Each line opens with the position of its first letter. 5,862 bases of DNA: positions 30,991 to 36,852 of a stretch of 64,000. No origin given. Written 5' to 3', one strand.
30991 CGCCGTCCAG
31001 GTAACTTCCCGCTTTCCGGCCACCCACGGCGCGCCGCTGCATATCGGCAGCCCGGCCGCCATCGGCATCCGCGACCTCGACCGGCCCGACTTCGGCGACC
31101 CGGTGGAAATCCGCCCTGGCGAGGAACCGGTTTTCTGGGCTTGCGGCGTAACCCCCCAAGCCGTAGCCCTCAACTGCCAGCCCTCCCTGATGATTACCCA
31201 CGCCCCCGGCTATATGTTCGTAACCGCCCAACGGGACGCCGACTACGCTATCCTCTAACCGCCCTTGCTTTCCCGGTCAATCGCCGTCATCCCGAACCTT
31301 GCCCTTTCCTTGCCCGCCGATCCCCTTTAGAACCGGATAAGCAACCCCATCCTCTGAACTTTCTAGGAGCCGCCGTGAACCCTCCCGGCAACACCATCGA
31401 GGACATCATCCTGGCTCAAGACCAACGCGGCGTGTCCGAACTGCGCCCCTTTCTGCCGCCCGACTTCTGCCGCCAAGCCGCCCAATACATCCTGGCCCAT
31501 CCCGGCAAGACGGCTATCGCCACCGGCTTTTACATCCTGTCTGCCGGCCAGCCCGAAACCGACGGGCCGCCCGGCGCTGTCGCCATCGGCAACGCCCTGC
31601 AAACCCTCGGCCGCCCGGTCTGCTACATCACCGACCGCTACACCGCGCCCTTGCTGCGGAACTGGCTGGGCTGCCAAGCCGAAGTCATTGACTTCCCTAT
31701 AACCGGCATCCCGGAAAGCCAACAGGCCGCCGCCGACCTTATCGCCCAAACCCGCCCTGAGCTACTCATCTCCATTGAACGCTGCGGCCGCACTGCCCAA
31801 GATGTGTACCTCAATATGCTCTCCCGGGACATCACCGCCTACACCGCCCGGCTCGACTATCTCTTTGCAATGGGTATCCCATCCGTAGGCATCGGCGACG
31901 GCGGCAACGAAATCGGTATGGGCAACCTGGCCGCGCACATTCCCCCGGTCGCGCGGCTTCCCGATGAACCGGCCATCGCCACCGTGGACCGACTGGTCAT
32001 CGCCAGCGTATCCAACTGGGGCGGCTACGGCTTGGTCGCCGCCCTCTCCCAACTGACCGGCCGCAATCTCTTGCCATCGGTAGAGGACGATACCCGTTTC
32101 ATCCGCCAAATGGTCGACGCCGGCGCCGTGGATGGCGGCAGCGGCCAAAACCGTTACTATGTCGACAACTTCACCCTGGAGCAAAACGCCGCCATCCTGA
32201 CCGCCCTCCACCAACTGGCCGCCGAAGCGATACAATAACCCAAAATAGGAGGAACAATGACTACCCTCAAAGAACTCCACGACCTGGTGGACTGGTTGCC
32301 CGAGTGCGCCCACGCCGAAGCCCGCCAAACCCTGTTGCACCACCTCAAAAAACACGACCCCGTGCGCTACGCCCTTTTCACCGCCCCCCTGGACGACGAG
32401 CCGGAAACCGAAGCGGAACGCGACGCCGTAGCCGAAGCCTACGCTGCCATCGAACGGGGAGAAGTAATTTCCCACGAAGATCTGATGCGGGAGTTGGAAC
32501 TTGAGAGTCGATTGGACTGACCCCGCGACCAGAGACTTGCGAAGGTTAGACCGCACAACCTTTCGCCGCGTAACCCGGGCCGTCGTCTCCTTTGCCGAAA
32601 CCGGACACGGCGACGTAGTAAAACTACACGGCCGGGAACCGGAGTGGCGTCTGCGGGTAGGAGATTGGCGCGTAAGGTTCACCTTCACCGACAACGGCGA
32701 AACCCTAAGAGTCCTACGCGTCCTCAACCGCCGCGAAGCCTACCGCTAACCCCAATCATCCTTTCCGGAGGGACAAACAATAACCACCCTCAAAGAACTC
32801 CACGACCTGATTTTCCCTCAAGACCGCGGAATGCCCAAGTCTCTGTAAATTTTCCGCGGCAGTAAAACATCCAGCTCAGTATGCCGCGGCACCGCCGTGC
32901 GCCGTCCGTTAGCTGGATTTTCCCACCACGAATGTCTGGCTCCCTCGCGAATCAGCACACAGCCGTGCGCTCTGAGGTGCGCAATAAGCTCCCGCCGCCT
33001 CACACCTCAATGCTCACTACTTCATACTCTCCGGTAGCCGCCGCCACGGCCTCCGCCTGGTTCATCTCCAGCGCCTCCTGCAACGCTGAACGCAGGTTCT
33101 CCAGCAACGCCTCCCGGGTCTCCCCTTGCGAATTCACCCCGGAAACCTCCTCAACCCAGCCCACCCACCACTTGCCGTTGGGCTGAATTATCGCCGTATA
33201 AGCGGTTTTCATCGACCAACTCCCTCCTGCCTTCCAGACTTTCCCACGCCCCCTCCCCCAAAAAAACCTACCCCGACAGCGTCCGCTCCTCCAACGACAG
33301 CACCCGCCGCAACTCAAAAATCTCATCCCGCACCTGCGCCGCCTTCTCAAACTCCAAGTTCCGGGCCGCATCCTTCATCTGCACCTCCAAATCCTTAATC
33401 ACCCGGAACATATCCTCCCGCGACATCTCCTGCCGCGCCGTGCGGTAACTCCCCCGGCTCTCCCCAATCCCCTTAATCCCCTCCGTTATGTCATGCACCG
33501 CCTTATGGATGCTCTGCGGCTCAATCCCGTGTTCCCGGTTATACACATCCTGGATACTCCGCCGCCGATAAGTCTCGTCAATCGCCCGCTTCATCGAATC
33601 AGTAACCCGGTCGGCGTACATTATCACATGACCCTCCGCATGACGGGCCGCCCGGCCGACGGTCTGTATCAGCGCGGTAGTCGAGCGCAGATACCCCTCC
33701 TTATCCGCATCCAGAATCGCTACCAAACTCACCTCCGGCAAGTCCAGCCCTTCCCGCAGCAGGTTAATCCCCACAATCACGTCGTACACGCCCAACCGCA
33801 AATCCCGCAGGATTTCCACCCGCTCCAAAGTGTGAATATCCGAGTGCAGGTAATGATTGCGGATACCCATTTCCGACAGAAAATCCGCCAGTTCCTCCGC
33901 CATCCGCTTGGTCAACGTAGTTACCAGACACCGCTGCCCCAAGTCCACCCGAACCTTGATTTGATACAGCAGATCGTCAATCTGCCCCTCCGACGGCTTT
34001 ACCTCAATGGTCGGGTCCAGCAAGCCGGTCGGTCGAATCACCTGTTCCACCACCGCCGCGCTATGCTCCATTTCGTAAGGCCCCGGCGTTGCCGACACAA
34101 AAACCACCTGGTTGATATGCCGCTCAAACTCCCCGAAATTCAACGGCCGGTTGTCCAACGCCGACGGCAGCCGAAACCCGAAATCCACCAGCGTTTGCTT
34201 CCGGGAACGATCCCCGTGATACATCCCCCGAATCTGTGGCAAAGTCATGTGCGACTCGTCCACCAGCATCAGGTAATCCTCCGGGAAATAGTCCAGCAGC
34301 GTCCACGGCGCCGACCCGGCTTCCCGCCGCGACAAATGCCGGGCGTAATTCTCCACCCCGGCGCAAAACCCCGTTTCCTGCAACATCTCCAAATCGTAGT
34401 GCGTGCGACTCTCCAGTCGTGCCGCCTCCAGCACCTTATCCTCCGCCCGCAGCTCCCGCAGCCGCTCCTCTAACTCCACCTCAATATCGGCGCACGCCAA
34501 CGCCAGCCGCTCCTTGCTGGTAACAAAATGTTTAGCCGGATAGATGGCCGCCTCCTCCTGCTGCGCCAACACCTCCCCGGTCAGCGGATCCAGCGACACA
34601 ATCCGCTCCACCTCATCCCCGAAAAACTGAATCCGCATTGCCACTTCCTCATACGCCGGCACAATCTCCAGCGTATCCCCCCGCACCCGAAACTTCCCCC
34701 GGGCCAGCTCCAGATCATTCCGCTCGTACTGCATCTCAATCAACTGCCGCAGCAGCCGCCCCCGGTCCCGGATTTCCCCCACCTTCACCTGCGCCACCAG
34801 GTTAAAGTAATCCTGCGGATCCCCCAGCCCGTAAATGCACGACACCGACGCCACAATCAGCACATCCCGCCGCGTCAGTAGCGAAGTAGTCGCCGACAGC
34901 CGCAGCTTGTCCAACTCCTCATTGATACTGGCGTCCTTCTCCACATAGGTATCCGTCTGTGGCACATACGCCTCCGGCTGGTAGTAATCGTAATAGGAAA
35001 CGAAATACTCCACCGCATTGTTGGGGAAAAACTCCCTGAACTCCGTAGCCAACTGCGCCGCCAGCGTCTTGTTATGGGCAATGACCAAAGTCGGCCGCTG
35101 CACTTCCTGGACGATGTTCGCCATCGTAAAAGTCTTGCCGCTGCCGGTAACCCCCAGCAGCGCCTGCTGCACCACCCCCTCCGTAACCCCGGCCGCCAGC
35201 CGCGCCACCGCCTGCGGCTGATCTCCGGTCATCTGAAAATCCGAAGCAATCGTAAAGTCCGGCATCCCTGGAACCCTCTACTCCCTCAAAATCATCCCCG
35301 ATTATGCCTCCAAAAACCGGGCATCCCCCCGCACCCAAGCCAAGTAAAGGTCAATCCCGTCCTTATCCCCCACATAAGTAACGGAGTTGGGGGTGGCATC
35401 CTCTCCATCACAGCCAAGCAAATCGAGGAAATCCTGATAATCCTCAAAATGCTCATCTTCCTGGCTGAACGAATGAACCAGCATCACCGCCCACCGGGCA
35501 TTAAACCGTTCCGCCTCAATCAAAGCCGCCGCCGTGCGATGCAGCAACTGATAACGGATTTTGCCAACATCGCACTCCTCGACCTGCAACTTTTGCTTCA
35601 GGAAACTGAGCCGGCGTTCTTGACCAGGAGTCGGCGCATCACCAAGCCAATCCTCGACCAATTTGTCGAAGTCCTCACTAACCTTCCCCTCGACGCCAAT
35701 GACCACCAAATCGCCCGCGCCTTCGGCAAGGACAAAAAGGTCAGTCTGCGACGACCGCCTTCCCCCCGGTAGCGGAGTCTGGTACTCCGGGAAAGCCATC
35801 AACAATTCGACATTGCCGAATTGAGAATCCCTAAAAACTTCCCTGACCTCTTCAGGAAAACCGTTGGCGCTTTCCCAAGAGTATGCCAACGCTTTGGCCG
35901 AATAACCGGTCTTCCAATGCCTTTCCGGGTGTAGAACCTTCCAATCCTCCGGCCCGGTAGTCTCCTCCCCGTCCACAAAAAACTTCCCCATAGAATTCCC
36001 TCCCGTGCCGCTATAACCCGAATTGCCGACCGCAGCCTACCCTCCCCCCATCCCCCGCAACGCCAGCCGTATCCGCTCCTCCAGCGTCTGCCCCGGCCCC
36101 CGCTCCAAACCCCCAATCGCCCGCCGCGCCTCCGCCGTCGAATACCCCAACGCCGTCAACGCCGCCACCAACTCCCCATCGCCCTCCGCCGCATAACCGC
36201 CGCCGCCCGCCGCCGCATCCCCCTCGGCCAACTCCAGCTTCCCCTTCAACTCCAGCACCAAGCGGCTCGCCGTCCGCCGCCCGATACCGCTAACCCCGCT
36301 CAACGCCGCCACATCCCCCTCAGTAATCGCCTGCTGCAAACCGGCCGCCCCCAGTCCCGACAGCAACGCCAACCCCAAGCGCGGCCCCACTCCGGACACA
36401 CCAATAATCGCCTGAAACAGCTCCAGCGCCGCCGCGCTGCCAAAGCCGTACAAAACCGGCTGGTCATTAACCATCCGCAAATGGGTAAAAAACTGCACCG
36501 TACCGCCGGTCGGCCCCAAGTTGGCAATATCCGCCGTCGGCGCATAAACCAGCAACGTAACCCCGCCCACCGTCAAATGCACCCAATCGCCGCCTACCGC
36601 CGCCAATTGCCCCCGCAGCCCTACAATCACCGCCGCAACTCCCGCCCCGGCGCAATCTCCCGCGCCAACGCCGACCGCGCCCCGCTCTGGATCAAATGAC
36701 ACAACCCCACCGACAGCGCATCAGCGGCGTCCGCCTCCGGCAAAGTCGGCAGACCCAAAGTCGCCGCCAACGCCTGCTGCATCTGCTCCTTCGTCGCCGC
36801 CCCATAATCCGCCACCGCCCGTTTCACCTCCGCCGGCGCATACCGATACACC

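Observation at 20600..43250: ~22.6-kb block with reversed strand and codon skew: recent inversion or misjoin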

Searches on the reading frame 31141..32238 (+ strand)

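Call 8: search_protein_families(library=pfam, proteins=[window:31141-32238:+])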
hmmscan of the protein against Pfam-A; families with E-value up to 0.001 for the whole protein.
window:31141-32238:+ (365 aa): 1 family
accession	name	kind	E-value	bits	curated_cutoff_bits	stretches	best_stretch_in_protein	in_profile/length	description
PF14336.11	GLUCM-like_C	-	8.2e-68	229.4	27.9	1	91-356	5-290/291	D-glutamate cyclase-like, C-terminal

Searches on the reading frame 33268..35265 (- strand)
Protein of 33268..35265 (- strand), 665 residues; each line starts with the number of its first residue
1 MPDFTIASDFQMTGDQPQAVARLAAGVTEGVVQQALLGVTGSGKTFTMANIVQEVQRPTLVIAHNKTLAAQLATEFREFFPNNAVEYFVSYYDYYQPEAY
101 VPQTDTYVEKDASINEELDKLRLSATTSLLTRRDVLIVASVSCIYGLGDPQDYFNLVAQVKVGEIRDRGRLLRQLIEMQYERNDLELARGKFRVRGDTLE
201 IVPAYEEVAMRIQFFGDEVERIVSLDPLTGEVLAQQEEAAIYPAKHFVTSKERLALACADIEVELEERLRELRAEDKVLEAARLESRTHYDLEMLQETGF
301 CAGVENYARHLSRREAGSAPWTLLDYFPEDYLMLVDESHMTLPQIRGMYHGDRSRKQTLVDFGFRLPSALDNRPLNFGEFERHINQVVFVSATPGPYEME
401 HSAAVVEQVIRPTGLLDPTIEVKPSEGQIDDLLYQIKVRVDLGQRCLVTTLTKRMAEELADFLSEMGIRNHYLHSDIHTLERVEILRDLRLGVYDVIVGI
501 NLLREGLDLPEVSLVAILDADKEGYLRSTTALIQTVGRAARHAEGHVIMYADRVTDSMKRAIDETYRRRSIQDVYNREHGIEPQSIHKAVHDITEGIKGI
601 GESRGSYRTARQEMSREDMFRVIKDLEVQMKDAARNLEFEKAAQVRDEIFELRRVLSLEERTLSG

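Call 8: search_protein_families(library=pfam, proteins=[window:33268-35265:-])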
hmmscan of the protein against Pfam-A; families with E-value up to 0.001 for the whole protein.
window:33268-35265:- (665 aa): 7 families
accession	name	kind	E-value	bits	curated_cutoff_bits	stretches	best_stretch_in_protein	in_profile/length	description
PF17757.6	UvrB_inter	-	1.2e-31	109.1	22.9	1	159-247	2-91/91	UvrB interaction domain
PF12344.14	UvrB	-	8e-22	77.3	27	1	549-590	1-42/43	Ultra-violet resistance protein B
PF00271.37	Helicase_C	-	1.9e-18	67.2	23.5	1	435-542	8-109/110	Helicase conserved C-terminal domain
PF04851.21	ResIII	-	9.3e-11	42.3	22.5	1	11-86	3-83/164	Type III restriction enzyme, res subunit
PF02151.25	UVR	-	1.5e-09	37.7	21.5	1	621-654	2-35/36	UvrB/uvrC motif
PF00270.35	DEAD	-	0.00013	22.1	26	0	32-84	18-73/167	DEAD/DEAH box helicase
PF13604.12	AAA_30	-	0.00065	19.9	27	0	13-76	3-66/191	AAA domain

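Call 25: find_related_loci(query=window:33268-35265:-, collection=genome_contigs, flank=10000)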
Query window:33268-35265:- (665 aa) in genome_contigs; peptide patterns used: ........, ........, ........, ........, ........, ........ (x = any residue, [..] = any of these).
599 stretches matched a pattern (row limit reached: there are more); 589 encode a relative of the query (tblastn E <= 1e-3); the best 80 are kept; 80 distinct loci.
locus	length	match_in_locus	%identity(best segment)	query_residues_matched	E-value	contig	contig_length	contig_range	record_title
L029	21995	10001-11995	89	1-665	0e+0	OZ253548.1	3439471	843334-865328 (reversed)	MAG: Dehalococcoidia bacterium isolate 601e0476-adb4-49b6-be5a-42d8628e722d genome assembly, chromosome: 1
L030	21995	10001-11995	88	1-665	0e+0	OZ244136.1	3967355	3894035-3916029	MAG: Dehalococcoidia bacterium isolate c84a8063-2fa9-408c-8fff-39311bbd64e8 genome assembly, chromosome: 1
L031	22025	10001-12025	84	1-665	0e+0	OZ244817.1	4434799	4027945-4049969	MAG: Dehalococcoidia bacterium isolate 600c9aab-54a7-483e-8747-7fd718dfbb6a genome assembly, chromosome: 1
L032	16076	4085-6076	82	1-664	0e+0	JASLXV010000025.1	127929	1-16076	MAG: Dehalococcoidia bacterium isolate ETNP2_MAG_30 c_000000487934, whole genome shotgun sequence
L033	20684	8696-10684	82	1-663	0e+0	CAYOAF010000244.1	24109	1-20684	MAG TPA_asm: uncultured Dehalococcoidia bacterium isolate SRP260945_co2_452 genome assembly, contig: k141_1512961, whole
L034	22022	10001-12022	81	1-664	0e+0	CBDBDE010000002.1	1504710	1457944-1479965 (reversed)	MAG: Dehalococcoidia bacterium isolate 507f7452-7ab4-464d-beb7-7b563f49c2fc genome assembly, contig: contig_2, whole gen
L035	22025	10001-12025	81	1-665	0e+0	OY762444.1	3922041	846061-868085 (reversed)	MAG: Dehalococcoidia bacterium isolate 1bd329a7-1418-4194-a07e-3fe2e7ca1f7c genome assembly, chromosome: 1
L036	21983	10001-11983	81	4-664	0e+0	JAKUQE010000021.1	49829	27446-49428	MAG: Dehalococcoidia bacterium isolate ALOHA_A2.5_21 A2.5-Dehalococcoidia-20_21, whole genome shotgun sequence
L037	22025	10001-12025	80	1-665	0e+0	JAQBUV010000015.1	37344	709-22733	MAG: Chloroflexota bacterium isolate casp150-mb.161 NODE_2890_length_37344_cov_0.498644, whole genome shotgun sequence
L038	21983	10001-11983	81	4-664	0e+0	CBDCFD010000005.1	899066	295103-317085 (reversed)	MAG: Dehalococcoidia bacterium isolate 00984b42-5fdc-41aa-b48b-cfc3a05d4d85 genome assembly, contig: contig_5, whole gen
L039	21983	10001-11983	81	4-664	0e+0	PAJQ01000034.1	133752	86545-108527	MAG: Chloroflexota bacterium isolate SAT91 148020, whole genome shotgun sequence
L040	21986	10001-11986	80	4-665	0e+0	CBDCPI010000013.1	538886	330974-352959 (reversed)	MAG: Dehalococcoidia bacterium isolate 2c126bea-bcd9-4278-a32a-30754f00bea4 genome assembly, contig: contig_13, whole ge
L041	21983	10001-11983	80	4-664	0e+0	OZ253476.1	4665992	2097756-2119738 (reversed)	MAG: Dehalococcoidia bacterium isolate f6f1a14d-75c1-44c4-996a-bd844335e16e genome assembly, chromosome: 1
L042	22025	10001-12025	81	1-665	0e+0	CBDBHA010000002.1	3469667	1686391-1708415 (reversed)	MAG: Dehalococcoidia bacterium isolate bb2b1bd2-7e29-43ac-b61b-1ab32c8d9498 genome assembly, contig: contig_2, whole gen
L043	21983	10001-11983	80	4-664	0e+0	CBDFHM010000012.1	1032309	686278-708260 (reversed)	MAG: Dehalococcoidia bacterium isolate 50d174fe-4397-490d-ac01-47ab85389e19 genome assembly, contig: contig_12, whole ge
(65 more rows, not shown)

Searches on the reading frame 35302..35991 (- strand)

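Call 9: search_protein_families(library=pfam, proteins=[window:35302-35991:-])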
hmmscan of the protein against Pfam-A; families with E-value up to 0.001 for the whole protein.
window:35302-35991:- (229 aa): 1 family
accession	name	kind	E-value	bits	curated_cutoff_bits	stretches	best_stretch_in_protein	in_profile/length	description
PF22187.2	DUF6946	-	1.2e-80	270.4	27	1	11-223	2-213/214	Domain of unknown function (DUF6946)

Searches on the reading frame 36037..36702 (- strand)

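Call 9: search_protein_families(library=pfam, proteins=[window:36037-36702:-])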
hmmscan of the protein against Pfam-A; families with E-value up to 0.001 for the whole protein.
window:36037-36702:- (221 aa): 3 families
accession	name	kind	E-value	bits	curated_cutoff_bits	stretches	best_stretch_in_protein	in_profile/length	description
PF14520.12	HHH_5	-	7e-12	46.1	27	1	96-153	1-56/57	Helix-hairpin-helix domain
PF07499.19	RuvA_C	-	2.5e-11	44.3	24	1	177-218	5-46/47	RuvA, C-terminal domain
PF01330.27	RuvA_N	-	4.4e-10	40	23.6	1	26-86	2-61/61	RuvA N terminal domain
